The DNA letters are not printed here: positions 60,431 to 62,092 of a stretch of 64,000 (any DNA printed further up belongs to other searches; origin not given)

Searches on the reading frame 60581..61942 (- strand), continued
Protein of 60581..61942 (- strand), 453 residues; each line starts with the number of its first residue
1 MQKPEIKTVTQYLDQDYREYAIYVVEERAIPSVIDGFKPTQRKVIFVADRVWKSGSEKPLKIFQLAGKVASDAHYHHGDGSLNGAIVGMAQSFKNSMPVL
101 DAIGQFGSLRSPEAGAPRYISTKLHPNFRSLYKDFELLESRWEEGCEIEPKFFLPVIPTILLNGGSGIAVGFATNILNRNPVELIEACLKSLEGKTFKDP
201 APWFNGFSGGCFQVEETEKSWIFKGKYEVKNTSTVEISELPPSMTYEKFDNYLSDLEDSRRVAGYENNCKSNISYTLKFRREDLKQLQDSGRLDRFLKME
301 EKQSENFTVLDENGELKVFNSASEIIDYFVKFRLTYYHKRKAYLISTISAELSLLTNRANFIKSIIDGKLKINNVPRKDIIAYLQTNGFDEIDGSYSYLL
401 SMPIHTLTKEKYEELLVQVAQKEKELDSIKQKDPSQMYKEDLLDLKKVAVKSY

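Call 44: search_solved_structures(query=L185:119-1537:+, max_evalue=0.001, show_alignments=1)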
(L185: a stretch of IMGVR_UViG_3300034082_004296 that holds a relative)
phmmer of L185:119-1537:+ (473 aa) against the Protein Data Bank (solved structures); distinct sequences matched with E-value up to 0.001: 73 (the best 60 are shown).
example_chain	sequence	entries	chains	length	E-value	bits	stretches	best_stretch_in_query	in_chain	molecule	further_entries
2dtu_A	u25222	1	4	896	1.7e-32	116.2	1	96-421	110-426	DNA polymerase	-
1clq_A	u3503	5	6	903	5.9e-32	114.4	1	96-421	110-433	PROTEIN (DNA POLYMERASE) | DNA POLYMERASE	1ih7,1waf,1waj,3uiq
3cfo_A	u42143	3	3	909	6e-32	114.3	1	96-421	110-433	DNA polymerase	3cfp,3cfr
3kd1_E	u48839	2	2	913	7.8e-31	110.7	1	96-421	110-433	DNA polymerase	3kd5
4j2e_A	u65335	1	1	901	2.8e-30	108.9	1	96-421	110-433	DNA polymerase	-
3sun_A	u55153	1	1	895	6.7e-30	107.6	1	96-421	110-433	DNA polymerase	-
3suq_A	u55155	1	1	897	6.8e-30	107.6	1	96-421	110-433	DNA polymerase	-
3suo_A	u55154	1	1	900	6.8e-30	107.6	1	96-421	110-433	DNA polymerase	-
3sq1_A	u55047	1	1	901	6.8e-30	107.6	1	96-421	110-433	DNA polymerase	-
3qnn_A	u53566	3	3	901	6.8e-30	107.6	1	96-421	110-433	DNA polymerase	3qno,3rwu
3sq2_A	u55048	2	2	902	6.8e-30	107.6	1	96-421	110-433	DNA polymerase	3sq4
4dtj_A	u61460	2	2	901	6.8e-30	107.6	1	96-421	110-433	DNA polymerase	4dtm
1ig9_A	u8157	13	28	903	6.8e-30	107.6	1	96-421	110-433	DNA POLYMERASE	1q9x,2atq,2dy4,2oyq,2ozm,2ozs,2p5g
3lzi_A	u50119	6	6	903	6.8e-30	107.6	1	96-421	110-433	DNA polymerase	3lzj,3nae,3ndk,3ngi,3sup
3ne6_A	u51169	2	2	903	6.8e-30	107.6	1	96-421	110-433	DNA polymerase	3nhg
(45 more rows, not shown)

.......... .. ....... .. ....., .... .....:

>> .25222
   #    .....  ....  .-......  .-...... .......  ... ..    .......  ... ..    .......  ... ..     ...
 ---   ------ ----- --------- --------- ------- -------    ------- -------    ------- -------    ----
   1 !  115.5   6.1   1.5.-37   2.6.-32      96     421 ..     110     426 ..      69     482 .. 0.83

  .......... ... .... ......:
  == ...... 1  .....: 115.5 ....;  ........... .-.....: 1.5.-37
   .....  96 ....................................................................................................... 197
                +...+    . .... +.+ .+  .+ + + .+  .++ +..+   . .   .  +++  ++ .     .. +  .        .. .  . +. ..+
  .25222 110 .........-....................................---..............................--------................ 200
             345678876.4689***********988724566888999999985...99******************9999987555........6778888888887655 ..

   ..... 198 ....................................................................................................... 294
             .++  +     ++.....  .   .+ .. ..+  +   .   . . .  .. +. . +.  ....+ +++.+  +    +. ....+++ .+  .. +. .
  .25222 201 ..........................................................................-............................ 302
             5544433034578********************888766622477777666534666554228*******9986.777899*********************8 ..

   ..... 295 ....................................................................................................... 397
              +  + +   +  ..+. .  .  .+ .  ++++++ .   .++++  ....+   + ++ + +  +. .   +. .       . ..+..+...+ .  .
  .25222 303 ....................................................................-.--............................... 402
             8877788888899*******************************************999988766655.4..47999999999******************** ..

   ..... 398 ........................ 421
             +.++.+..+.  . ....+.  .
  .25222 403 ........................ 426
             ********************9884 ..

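Call 53: search_protein_families(library=pfam, proteins=[L265:11424-11717:+, L265:11763-12332:+, L265:12325-12873:+, L265:9299-9778:+, L265:6183-9182:-], max_evalue=0.01)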
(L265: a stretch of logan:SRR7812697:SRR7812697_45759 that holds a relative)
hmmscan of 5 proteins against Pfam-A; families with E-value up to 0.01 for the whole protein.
L265:11424-11717:+ (97 aa): 0 families

L265:11763-12332:+ (189 aa): 0 families

L265:12325-12873:+ (182 aa): 0 families

L265:9299-9778:+ (159 aa): 1 family
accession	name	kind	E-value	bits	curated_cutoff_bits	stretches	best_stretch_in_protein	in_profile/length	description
PF08761.16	dUTPase_2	-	0.00016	22.5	22.9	1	127-159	130-162/162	dUTPase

L265:6183-9182:- (999 aa): 1 family
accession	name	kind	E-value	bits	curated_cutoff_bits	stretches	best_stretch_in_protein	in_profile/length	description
PF17482.7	Phage_sheath_1C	-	0.0018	18.7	26.9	1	888-982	9-104/104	Phage tail sheath C-terminal domain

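Call 66: list_cluster_members(proteins=[P0131, P0132, P0133, P0134, P0135, P0136, P0137, P0138, P0140, P0141])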
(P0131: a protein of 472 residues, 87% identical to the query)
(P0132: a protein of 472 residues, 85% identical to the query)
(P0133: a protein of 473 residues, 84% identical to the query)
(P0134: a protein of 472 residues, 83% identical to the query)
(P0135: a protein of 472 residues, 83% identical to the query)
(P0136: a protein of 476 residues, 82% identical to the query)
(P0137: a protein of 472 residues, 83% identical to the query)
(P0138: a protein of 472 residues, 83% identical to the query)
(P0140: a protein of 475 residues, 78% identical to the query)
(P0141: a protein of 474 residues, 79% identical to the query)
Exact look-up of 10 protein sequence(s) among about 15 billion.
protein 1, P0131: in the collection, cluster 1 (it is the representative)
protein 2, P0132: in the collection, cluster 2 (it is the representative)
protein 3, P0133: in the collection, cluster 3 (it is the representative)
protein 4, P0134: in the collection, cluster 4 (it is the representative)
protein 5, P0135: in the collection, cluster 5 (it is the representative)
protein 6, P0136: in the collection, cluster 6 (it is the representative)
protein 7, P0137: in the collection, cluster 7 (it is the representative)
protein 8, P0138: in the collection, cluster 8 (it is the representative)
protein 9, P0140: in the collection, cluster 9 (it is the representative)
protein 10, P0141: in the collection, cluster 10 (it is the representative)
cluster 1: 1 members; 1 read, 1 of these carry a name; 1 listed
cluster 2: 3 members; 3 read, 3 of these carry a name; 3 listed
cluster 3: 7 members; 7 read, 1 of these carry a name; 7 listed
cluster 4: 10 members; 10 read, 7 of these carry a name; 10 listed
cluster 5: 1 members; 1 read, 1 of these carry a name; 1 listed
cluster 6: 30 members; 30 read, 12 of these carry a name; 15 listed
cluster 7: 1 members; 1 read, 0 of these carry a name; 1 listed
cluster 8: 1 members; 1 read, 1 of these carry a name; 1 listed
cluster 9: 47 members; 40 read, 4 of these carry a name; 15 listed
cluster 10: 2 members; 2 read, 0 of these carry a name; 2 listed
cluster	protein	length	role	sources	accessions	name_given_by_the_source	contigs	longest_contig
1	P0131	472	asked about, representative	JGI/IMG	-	DNA polymerase elongation subunit (family B)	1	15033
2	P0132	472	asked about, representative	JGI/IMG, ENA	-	DNA polymerase elongation subunit (family B)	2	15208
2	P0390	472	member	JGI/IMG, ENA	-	DNA polymerase elongation subunit (family B)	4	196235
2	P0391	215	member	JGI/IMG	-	DNA polymerase elongation subunit (family B)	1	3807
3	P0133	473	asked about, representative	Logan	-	-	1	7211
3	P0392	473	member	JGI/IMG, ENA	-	DNA polymerase elongation subunit (family B)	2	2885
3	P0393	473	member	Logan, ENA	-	-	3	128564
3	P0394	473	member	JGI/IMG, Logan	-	-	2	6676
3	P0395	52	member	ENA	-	-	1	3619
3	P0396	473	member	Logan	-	-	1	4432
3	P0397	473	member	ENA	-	-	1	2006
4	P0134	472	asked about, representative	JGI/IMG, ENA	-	DNA polymerase elongation subunit (family B)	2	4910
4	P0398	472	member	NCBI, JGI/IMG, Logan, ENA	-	DNA polymerase elongation subunit (family B)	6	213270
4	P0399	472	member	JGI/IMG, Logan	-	DNA polymerase elongation subunit (family B)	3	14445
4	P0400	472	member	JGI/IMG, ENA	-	DNA polymerase elongation subunit (family B)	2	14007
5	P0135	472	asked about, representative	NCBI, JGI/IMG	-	DNA polymerase elongation subunit (family B)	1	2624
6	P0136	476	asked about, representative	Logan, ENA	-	-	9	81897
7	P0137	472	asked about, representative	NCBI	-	-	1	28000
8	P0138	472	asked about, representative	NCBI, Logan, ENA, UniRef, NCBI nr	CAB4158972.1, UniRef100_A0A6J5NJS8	DNA-directed DNA polymerase, family B, multifunctional domain containing protein ... | DNA-directed DNA polymerase n=1 Tax=uncultured Caudovirales phage TaxID=2100421 ...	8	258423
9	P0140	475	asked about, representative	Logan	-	-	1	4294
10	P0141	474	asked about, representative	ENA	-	-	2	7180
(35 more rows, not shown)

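Call 68: find_related_loci(query=A3, collection=viral_contigs, flank=6000)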
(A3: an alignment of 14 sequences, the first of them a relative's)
Query A3 (459 aa) in viral_contigs; peptide patterns used: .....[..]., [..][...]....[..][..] (x = any residue, [..] = any of these).
299 stretches matched a pattern; 210 encode a relative of the query (tblastn E <= 1e-3); the best 80 are kept; 80 distinct loci.
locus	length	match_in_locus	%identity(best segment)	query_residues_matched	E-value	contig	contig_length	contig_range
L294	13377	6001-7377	100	1-459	0e+0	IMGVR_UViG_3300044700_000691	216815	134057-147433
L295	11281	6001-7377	99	1-459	0e+0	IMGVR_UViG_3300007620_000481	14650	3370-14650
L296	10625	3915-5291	99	1-459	0e+0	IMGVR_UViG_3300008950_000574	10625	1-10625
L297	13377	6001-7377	99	1-459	0e+0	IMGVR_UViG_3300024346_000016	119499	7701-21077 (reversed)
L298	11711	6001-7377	99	1-459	0e+0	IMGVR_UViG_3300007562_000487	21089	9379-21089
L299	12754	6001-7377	96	1-459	0e+0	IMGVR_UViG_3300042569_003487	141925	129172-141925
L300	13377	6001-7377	96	1-459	0e+0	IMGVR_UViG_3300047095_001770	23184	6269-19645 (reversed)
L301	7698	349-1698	95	1-450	0e+0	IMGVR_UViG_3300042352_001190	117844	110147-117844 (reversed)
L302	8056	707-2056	95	1-450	0e+0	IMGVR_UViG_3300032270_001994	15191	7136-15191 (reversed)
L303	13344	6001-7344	92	1-448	0e+0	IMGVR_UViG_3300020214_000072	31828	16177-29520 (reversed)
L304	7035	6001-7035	95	1-345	0e+0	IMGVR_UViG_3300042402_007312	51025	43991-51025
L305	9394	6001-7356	65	1-452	0e+0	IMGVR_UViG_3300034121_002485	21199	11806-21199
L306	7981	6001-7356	65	1-452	0e+0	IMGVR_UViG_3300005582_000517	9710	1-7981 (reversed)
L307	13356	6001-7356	65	1-452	0e+0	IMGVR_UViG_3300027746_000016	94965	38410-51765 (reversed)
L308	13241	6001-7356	65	1-452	0e+0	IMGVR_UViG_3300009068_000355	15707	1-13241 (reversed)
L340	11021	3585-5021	51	1-459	4e-151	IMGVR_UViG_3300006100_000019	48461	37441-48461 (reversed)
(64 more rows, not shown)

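Call 72: find_homologous_proteins(query=L340:3585-5006:+, max_evalue=1e-100)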
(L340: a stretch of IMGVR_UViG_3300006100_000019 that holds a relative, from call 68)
Query L340:3585-5006:+ (474 aa): 201 proteins with E <= 1e-100 among 6357 candidates; the best 120 are listed.
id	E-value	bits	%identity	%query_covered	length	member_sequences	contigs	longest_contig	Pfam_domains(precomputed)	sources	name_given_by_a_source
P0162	0.0e+0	1068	100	100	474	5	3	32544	PF00136.27,PF03104.26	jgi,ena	-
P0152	2.0e-274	929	86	100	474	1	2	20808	PF00136.27,PF03104.26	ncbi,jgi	jgi:DNA polymerase elongation subunit (family B)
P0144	9.1e-273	923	85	100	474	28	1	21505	PF00136.27,PF03104.26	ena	-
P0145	3.4e-272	921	85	100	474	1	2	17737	PF00136.27,PF03104.26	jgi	jgi:DNA polymerase elongation subunit (family B)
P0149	7.6e-272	920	85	100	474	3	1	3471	PF00136.27,PF03104.26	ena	-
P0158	2.0e-271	919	85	100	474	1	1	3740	PF00136.27,PF03104.26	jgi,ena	jgi:DNA polymerase elongation subunit (family B)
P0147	2.8e-271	918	84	100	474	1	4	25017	PF00136.27,PF03104.26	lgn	-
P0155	2.7e-268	909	84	100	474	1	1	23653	PF00136.27,PF03104.26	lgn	-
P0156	1.3e-267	906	84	100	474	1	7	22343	PF00136.27,PF03104.26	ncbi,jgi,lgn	jgi:DNA polymerase elongation subunit (family B)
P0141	7.4e-266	901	82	100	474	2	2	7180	PF00136.27,PF03104.26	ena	-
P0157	2.2e-260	882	80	100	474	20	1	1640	PF00136.27,PF03104.26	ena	-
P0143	4.9e-259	878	81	100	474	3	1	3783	PF00136.27,PF03104.26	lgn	-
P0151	4.9e-259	878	81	100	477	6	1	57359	PF00136.27,PF03104.26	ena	-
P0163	3.1e-257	872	80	100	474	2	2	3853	PF00136.27,PF03104.26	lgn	-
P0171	5.5e-255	865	80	100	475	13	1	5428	PF00136.27,PF03104.26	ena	-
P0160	4.0e-254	862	80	100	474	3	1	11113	PF00136.27,PF03104.26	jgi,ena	jgi:DNA polymerase elongation subunit (family B)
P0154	4.5e-254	862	79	100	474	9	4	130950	PF00136.27,PF03104.26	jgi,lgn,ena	jgi:DNA polymerase elongation subunit (family B)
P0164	5.6e-254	861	80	100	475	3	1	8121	PF00136.27,PF03104.26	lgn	-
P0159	5.6e-253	858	79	100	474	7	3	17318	PF00136.27,PF03104.26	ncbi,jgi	jgi:DNA polymerase elongation subunit (family B)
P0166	5.9e-252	855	78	100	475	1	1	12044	PF00136.27,PF03104.26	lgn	-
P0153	9.0e-252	854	78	100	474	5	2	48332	PF00136.27,PF03104.26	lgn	-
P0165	2.6e-251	853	79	100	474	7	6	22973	PF00136.27,PF03104.26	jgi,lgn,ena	jgi:DNA polymerase elongation subunit (family B)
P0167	3.0e-250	849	81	96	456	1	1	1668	PF00136.27,PF03104.26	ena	-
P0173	3.1e-250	849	78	100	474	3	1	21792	PF00136.27,PF03104.26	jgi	jgi:DNA polymerase elongation subunit (family B)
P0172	8.9e-248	841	76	100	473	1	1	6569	PF00136.27,PF03104.26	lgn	-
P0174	1.9e-247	840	76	100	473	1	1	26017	PF00136.27,PF03104.26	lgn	-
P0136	2.2e-247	840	77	100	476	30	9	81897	PF00136.27,PF03104.26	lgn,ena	-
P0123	2.1e-244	830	76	100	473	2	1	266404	PF00136.27,PF03104.26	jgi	jgi:DNA polymerase elongation subunit (family B)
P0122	4.3e-243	826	76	100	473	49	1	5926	PF00136.27,PF03104.26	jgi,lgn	jgi:DNA polymerase elongation subunit (family B)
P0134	5.5e-243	825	76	100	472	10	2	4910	PF00136.27,PF03104.26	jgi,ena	jgi:DNA polymerase elongation subunit (family B)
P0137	3.8e-242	822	76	100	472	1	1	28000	PF00136.27,PF03104.26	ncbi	-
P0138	7.7e-242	821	76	100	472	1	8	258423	PF00136.27,PF03104.26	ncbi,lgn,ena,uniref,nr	ncbi:DNA-directed DNA polymerase, family B, multifunctional domain containing protein [uncultured Ca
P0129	2.1e-241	820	76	100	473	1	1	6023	PF00136.27,PF03104.26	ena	-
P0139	3.9e-241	819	74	100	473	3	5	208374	PF00136.27,PF03104.26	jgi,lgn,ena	-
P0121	6.6e-241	818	75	100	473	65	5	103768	PF00136.27,PF03104.26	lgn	-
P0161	1.0e-240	818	75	100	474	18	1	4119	PF00136.27,PF03104.26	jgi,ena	jgi:DNA polymerase elongation subunit (family B)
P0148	1.5e-240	817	74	100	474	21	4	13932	PF00136.27,PF03104.26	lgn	-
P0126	1.5e-240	817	76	100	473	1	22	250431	PF00136.27,PF03104.26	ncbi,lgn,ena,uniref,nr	ncbi:DNA-directed DNA polymerase, family B, exonuclease domain containing protein [uncultured Caudov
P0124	4.3e-240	816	75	100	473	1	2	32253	PF00136.27,PF03104.26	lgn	-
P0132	5.7e-240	815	75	100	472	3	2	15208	PF00136.27,PF03104.26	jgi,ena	jgi:DNA polymerase elongation subunit (family B)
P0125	6.9e-240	815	75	100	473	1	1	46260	PF00136.27,PF03104.26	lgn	-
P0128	8.0e-240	815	75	100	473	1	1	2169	PF00136.27,PF03104.26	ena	-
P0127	1.8e-239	814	75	100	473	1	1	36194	PF00136.27,PF03104.26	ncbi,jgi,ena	jgi:DNA polymerase elongation subunit (family B)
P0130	4.2e-239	812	75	100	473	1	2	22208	PF00136.27,PF03104.26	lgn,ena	-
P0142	4.9e-239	812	74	100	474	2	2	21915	PF00136.27,PF03104.26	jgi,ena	jgi:DNA polymerase elongation subunit (family B)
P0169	6.0e-238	809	74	100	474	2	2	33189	PF00136.27,PF03104.26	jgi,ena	-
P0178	6.8e-237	805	75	100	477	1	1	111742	PF00136.27,PF03104.26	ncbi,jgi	jgi:DNA polymerase elongation subunit (family B)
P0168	3.2e-236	803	74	100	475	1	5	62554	PF00136.27,PF03104.26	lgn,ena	-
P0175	8.4e-236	801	73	100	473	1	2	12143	PF00136.27,PF03104.26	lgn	-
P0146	1.4e-235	801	73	100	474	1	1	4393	PF00136.27,PF03104.26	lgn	-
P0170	3.5e-235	799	74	100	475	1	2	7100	PF00136.27,PF03104.26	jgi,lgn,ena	-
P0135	2.2e-234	797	73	100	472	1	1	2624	PF00136.27,PF03104.26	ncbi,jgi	jgi:DNA polymerase elongation subunit (family B)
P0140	4.3e-234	796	72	100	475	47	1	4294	PF00136.27,PF03104.26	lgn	-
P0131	7.4e-233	792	73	100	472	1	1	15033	PF00136.27,PF03104.26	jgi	jgi:DNA polymerase elongation subunit (family B)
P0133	2.6e-232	790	72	100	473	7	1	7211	PF00136.27,PF03104.26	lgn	-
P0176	6.0e-227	772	71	100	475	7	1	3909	PF00136.27,PF03104.26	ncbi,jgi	jgi:DNA polymerase elongation subunit (family B)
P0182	2.7e-226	770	70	99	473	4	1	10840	PF00136.27,PF03104.26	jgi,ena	-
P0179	7.6e-226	769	71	100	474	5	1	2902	PF00136.27,PF03104.26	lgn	-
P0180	4.6e-223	759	68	100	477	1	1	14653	PF00136.27,PF03104.26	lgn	-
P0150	1.8e-222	758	76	92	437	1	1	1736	PF00136.27,PF03104.26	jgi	-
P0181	2.5e-222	757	69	99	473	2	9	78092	PF00136.27,PF03104.26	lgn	-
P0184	8.0e-221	752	71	100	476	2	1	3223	PF00136.27,PF03104.26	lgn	-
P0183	2.2e-219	747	69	100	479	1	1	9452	PF00136.27,PF03104.26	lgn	-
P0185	1.2e-212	725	64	100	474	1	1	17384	PF00136.27,PF03104.26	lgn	-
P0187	4.1e-206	704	65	100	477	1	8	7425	PF00136.27,PF03104.26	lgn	-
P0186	6.3e-205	700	63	100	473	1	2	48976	PF00136.27,PF03104.26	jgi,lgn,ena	jgi:DNA polymerase elongation subunit (family B)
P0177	2.3e-200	685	76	84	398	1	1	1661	PF00136.27,PF03104.26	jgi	jgi:DNA polymerase elongation subunit (family B)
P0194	1.2e-193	663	61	100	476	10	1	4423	PF00136.27,PF03104.26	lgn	-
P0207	7.0e-191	653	61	100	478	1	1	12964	PF00136.27,PF03104.26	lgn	-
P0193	1.9e-190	652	60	100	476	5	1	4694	PF00136.27,PF03104.26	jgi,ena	jgi:DNA polymerase elongation subunit (family B)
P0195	2.9e-190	651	61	99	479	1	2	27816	PF00136.27,PF03104.26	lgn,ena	-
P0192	9.7e-190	650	61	100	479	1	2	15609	PF00136.27,PF03104.26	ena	-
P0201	3.7e-189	648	60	100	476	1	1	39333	PF00136.27,PF03104.26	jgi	jgi:DNA polymerase elongation subunit (family B)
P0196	3.8e-188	644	61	99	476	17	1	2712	PF00136.27,PF03104.26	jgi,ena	jgi:DNA polymerase elongation subunit (family B)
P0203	5.6e-188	644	60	100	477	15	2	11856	PF00136.27,PF03104.26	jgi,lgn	jgi:DNA polymerase elongation subunit (family B)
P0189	2.0e-187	642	58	99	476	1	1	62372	PF00136.27,PF03104.26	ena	-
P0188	3.4e-187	641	76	79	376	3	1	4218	PF00136.27,PF03104.26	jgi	jgi:DNA polymerase elongation subunit (family B)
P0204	1.4e-186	639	59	100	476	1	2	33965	PF00136.27,PF03104.26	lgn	-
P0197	2.5e-186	638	60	99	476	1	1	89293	PF00136.27,PF03104.26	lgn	-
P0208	3.5e-186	638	59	100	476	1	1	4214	PF00136.27,PF03104.26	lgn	-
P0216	2.9e-185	635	58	100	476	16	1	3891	PF00136.27,PF03104.26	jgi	jgi:DNA polymerase elongation subunit (family B)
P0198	5.6e-185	634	60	100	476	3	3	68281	PF00136.27,PF03104.26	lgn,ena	-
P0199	1.4e-184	633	59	100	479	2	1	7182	PF00136.27,PF03104.26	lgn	-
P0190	1.7e-184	632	59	99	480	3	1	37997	PF00136.27,PF03104.26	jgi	-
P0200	9.9e-184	630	59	99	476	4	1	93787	PF00136.27,PF03104.26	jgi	jgi:DNA polymerase elongation subunit (family B)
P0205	1.1e-183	630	58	99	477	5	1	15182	PF00136.27,PF03104.26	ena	-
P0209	4.8e-183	628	59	99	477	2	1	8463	PF00136.27,PF03104.26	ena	-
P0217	1.3e-182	626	59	100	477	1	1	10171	PF00136.27,PF03104.26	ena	-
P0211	1.8e-182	626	58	100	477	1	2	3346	PF00136.27,PF03104.26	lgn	-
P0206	2.1e-182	625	59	99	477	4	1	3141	PF00136.27,PF03104.26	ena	-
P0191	1.8e-181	622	57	99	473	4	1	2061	PF00136.27,PF03104.26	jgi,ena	-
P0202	1.9e-181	622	59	99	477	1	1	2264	PF00136.27,PF03104.26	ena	-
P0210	3.8e-181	621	59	100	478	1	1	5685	PF00136.27,PF03104.26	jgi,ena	-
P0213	7.4e-181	620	58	99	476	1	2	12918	PF00136.27,PF03104.26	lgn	-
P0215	1.5e-178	613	58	100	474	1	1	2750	PF00136.27,PF03104.26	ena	-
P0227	5.6e-178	611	60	100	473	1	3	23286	PF00136.27,PF03104.26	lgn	-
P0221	1.2e-177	610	57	99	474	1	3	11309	PF00136.27,PF03104.26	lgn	-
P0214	1.0e-176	607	58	99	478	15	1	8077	PF00136.27,PF03104.26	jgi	-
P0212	4.6e-176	605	55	99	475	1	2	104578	PF00136.27,PF03104.26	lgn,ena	-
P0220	3.4e-175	602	56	99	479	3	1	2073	PF00136.27,PF03104.26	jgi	jgi:DNA polymerase elongation subunit (family B)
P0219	5.9e-175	601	56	100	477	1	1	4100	PF00136.27,PF03104.26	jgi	jgi:DNA polymerase elongation subunit (family B)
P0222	7.9e-175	600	57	100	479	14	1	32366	PF00136.27,PF03104.26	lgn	-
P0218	8.0e-175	600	57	99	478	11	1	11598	PF00136.27,PF03104.26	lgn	-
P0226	1.6e-173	596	57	100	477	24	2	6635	PF00136.27,PF03104.26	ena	-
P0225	2.7e-173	595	56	99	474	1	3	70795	PF00136.27,PF03104.26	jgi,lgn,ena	-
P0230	1.0e-172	594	57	99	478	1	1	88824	PF00136.27,PF03104.26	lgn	-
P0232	2.4e-171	589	61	92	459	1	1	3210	PF00136.27,PF03104.26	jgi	jgi:DNA polymerase elongation subunit (family B)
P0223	8.1e-169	581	79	68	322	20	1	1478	PF00136.27,PF03104.26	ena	-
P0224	8.9e-168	577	56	99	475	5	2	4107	PF00136.27,PF03104.26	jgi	jgi:DNA polymerase elongation subunit (family B)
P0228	2.4e-165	569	54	100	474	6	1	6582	PF00136.27,PF03104.26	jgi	jgi:DNA polymerase elongation subunit (family B)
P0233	4.4e-165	568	53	98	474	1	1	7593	PF00136.27,PF03104.26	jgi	jgi:DNA polymerase elongation subunit (family B)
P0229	4.5e-165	568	55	100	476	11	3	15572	PF00136.27,PF03104.26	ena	-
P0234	4.6e-163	562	52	100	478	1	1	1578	PF00136.27,PF03104.26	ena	-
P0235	9.3e-160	551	50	100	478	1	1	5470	PF00136.27,PF03104.26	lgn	-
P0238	2.5e-150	520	49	99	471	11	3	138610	PF00136.27,PF03104.26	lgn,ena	-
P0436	2.5e-149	516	50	99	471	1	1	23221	PF00136.27,PF03104.26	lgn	-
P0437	5.8e-149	515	48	99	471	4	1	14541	PF00136.27,PF03104.26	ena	-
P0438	1.7e-148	514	49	99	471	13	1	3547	PF00136.27,PF03104.26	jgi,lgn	jgi:DNA polymerase elongation subunit (family B)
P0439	6.4e-148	512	49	99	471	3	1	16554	PF00136.27,PF03104.26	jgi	-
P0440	1.0e-147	511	52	99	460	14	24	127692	PF00136.27,PF03104.26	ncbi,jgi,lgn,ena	jgi:DNA polymerase elongation subunit (family B)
